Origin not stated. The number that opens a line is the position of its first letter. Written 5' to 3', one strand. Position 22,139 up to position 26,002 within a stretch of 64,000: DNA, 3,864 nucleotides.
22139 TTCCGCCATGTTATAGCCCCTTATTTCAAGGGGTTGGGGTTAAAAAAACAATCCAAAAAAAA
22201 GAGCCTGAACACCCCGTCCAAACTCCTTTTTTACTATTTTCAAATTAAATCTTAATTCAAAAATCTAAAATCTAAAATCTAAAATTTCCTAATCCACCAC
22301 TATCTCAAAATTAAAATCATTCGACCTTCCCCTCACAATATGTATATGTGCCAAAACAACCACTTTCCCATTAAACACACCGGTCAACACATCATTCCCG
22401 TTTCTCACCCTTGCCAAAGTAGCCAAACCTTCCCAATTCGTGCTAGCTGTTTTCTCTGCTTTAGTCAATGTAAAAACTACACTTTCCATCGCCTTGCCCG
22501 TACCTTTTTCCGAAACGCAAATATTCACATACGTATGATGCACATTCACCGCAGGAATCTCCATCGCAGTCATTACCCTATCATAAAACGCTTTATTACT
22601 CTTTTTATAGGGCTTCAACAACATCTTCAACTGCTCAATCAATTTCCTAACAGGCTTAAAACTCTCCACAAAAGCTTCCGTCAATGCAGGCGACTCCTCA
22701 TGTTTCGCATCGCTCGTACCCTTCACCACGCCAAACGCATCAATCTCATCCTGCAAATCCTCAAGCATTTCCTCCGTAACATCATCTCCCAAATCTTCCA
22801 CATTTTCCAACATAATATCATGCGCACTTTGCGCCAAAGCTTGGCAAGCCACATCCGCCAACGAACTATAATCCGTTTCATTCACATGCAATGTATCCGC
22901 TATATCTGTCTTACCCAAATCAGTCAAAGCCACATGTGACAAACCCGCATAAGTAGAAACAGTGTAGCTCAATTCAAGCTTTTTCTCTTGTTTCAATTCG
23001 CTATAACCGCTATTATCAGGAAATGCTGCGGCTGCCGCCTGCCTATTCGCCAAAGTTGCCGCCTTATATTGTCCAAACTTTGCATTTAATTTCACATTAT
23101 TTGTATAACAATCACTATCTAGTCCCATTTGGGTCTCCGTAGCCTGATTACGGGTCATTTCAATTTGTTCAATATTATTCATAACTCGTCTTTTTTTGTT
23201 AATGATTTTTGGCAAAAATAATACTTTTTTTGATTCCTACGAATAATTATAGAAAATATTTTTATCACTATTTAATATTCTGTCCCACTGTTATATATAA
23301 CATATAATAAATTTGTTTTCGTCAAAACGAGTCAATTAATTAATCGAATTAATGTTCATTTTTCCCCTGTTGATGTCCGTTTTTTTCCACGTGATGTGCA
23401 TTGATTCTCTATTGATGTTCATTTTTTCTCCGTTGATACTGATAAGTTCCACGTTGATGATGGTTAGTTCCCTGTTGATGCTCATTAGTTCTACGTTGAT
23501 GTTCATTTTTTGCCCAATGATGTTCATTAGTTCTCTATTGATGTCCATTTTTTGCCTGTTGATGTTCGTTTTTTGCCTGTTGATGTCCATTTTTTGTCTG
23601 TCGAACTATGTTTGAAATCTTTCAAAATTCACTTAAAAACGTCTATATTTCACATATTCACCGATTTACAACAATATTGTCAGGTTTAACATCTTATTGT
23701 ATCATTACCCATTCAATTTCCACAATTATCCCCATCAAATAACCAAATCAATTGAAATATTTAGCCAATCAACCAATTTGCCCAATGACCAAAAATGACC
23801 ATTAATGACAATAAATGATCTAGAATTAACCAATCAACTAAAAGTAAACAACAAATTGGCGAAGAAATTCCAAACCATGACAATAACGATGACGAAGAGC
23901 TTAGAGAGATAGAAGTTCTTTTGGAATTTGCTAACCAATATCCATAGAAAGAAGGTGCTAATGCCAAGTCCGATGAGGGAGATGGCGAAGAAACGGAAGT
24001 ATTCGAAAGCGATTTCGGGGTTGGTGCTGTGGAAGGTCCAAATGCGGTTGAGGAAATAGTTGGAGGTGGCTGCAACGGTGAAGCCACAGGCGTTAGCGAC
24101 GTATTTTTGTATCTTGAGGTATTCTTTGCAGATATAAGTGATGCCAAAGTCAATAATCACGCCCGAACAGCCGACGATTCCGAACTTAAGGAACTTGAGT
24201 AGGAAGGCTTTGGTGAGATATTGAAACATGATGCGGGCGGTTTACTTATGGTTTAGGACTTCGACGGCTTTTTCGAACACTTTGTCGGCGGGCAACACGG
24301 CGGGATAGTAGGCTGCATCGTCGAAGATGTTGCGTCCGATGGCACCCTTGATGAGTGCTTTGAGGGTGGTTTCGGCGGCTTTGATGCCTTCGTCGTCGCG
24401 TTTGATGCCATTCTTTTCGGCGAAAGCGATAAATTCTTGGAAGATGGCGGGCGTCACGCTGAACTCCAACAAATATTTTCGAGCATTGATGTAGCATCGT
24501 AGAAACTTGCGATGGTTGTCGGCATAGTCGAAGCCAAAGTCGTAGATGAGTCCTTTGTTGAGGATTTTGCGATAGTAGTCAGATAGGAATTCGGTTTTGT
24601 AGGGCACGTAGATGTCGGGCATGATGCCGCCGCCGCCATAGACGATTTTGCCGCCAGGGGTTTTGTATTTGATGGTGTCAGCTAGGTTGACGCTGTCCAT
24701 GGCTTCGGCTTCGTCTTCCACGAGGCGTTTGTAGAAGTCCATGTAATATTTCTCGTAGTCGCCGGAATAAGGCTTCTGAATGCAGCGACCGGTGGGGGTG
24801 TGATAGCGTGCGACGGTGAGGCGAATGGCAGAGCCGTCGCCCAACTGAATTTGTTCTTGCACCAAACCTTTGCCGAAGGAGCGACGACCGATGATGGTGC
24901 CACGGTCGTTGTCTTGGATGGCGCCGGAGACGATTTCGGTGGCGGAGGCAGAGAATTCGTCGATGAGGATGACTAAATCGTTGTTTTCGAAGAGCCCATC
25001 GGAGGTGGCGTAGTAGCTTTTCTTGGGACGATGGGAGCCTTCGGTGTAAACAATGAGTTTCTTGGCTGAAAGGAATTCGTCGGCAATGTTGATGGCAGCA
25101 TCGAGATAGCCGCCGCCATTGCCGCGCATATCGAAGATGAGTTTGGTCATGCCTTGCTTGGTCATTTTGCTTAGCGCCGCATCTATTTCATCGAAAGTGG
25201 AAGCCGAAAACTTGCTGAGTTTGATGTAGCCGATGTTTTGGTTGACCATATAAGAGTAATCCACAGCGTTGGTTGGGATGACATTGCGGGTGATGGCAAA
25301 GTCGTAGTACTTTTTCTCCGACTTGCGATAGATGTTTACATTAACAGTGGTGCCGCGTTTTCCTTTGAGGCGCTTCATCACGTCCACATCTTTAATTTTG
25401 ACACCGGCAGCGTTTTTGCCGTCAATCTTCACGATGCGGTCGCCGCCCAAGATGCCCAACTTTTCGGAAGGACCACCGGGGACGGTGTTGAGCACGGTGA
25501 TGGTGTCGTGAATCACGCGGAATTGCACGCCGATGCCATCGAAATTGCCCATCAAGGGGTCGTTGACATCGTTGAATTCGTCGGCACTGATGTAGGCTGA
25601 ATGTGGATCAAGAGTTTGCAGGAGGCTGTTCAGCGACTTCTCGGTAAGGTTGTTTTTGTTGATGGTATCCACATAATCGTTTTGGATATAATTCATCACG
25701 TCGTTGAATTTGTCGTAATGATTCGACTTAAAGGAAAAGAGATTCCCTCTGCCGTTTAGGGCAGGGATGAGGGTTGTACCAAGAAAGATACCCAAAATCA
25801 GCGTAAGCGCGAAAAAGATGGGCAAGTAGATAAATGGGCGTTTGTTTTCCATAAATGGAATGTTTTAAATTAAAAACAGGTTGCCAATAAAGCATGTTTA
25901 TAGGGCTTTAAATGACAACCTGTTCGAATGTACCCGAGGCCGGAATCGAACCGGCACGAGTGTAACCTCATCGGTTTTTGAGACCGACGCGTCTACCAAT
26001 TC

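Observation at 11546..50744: Family of strictly 21-bp-periodic tandem arrays, each with a private consensus, attached to orphan beta-sandwich genes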

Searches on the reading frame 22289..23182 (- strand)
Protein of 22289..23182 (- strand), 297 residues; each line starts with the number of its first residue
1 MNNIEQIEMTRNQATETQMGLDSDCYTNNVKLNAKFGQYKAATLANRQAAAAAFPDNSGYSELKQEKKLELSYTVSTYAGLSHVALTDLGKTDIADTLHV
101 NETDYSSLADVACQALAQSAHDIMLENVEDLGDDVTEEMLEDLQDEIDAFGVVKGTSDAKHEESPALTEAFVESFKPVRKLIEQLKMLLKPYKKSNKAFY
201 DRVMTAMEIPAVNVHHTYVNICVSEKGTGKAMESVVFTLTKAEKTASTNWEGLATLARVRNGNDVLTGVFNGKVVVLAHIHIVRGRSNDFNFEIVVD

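Call 15: search_protein_families(library=pfam, proteins=[window:22289-23182:-], max_evalue=0.1)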
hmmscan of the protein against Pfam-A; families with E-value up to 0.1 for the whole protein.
window:22289-23182:- (297 aa): 1 family
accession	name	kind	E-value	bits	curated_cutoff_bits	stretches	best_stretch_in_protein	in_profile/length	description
PF21914.1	DUF6921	-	0.017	15.6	26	1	82-126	32-78/123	Domain of unknown function (DUF6921)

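Call 47: find_related_loci(query=window:22289-23182:-, collection=genome_contigs, flank=6000)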
Query window:22289-23182:- (297 aa) in genome_contigs; peptide patterns used: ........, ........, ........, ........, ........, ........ (x = any residue, [..] = any of these).
123 stretches matched a pattern; 2 encode a relative of the query (tblastn E <= 1e-3); 2 distinct loci.
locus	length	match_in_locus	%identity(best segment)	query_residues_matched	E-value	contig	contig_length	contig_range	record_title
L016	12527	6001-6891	80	1-297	1e-166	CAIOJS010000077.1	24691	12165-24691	uncultured bacterium isolate AlinenLipids_bin-6511 genome assembly, contig: bin-6511:077/558, whole genome shotgun seque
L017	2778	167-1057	72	1-297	8e-148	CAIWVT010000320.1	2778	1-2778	uncultured bacterium isolate KR_bin-2776 genome assembly, contig: bin-2776:320/679, whole genome shotgun sequence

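Call 51: search_protein_families(library=phrogs, proteins=[window:22289-23182:-], max_evalue=0.1)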
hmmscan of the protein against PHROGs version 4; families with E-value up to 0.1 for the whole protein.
window:22289-23182:- (297 aa): 2 families
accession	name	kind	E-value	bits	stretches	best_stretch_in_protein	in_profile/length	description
phrog_37884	-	unknown function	0.025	15.7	1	91-163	6-75/127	-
phrog_441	-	tail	0.073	13.8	0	94-163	48-111/257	tail assembly chaperone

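Call 52: search_protein_families(library=padloc, proteins=[window:22289-23182:-], max_evalue=0.1)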
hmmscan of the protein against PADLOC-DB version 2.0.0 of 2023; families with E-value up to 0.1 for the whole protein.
window:22289-23182:- (297 aa): 0 families

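Call 90: search_protein_families(library=ncbifam, proteins=[window:22289-23182:-], max_evalue=0.1)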
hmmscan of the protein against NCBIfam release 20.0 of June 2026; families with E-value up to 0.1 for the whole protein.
window:22289-23182:- (297 aa): 1 family
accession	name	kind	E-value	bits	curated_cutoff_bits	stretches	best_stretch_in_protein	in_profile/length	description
NF009017.0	PRK12355.3-3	subfamily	0.025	13.3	796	1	8-51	376-418/576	type-F conjugative transfer system mating-pair stabilization protein TraN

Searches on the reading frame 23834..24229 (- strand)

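Call 79: search_protein_families(library=pfam, proteins=[window:23834-24229:-], max_evalue=0.001)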
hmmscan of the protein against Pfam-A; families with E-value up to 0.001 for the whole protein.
window:23834-24229:- (131 aa): 1 family
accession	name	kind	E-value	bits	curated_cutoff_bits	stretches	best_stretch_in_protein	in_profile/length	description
PF04138.20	GtrA_DPMS_TM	-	1.7e-28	99.6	26.1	1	15-130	1-117/117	GtrA/DPMS, transmembrane domain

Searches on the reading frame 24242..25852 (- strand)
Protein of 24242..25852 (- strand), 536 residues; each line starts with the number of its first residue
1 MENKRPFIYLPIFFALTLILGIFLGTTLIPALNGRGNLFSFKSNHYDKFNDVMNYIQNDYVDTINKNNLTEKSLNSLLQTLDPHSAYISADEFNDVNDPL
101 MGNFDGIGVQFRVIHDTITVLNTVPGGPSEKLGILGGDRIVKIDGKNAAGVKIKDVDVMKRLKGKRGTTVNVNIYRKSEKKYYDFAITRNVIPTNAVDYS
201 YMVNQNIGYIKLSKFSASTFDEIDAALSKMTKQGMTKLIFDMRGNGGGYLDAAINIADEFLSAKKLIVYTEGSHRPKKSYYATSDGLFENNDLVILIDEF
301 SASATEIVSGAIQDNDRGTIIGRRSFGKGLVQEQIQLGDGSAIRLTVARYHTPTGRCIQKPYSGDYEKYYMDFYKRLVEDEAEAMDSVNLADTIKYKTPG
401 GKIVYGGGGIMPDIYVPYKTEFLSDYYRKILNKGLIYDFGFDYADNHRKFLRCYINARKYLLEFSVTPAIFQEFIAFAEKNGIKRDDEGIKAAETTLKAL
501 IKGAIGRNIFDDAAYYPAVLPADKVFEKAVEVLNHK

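Call 79: search_protein_families(library=pfam, proteins=[window:24242-25852:-], max_evalue=0.001)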
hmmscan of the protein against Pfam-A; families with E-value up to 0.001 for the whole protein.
window:24242-25852:- (536 aa): 5 families
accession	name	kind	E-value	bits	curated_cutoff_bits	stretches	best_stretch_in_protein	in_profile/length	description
PF03572.23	Peptidase_S41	-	2.1e-49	167.7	24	1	206-360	1-156/165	Peptidase family S41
PF13180.12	PDZ_2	-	5.6e-12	46.2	27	1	107-184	3-77/80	PDZ domain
PF17820.7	PDZ_6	-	1.8e-05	24.8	27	1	123-165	5-43/54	PDZ domain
PF22694.1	CtpB_N-like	-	3.7e-05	24.5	27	1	44-90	36-83/85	Activating protease CtpB N-terminal domain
PF00595.29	PDZ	-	9.8e-05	23.1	23.2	1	105-174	12-80/81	PDZ domain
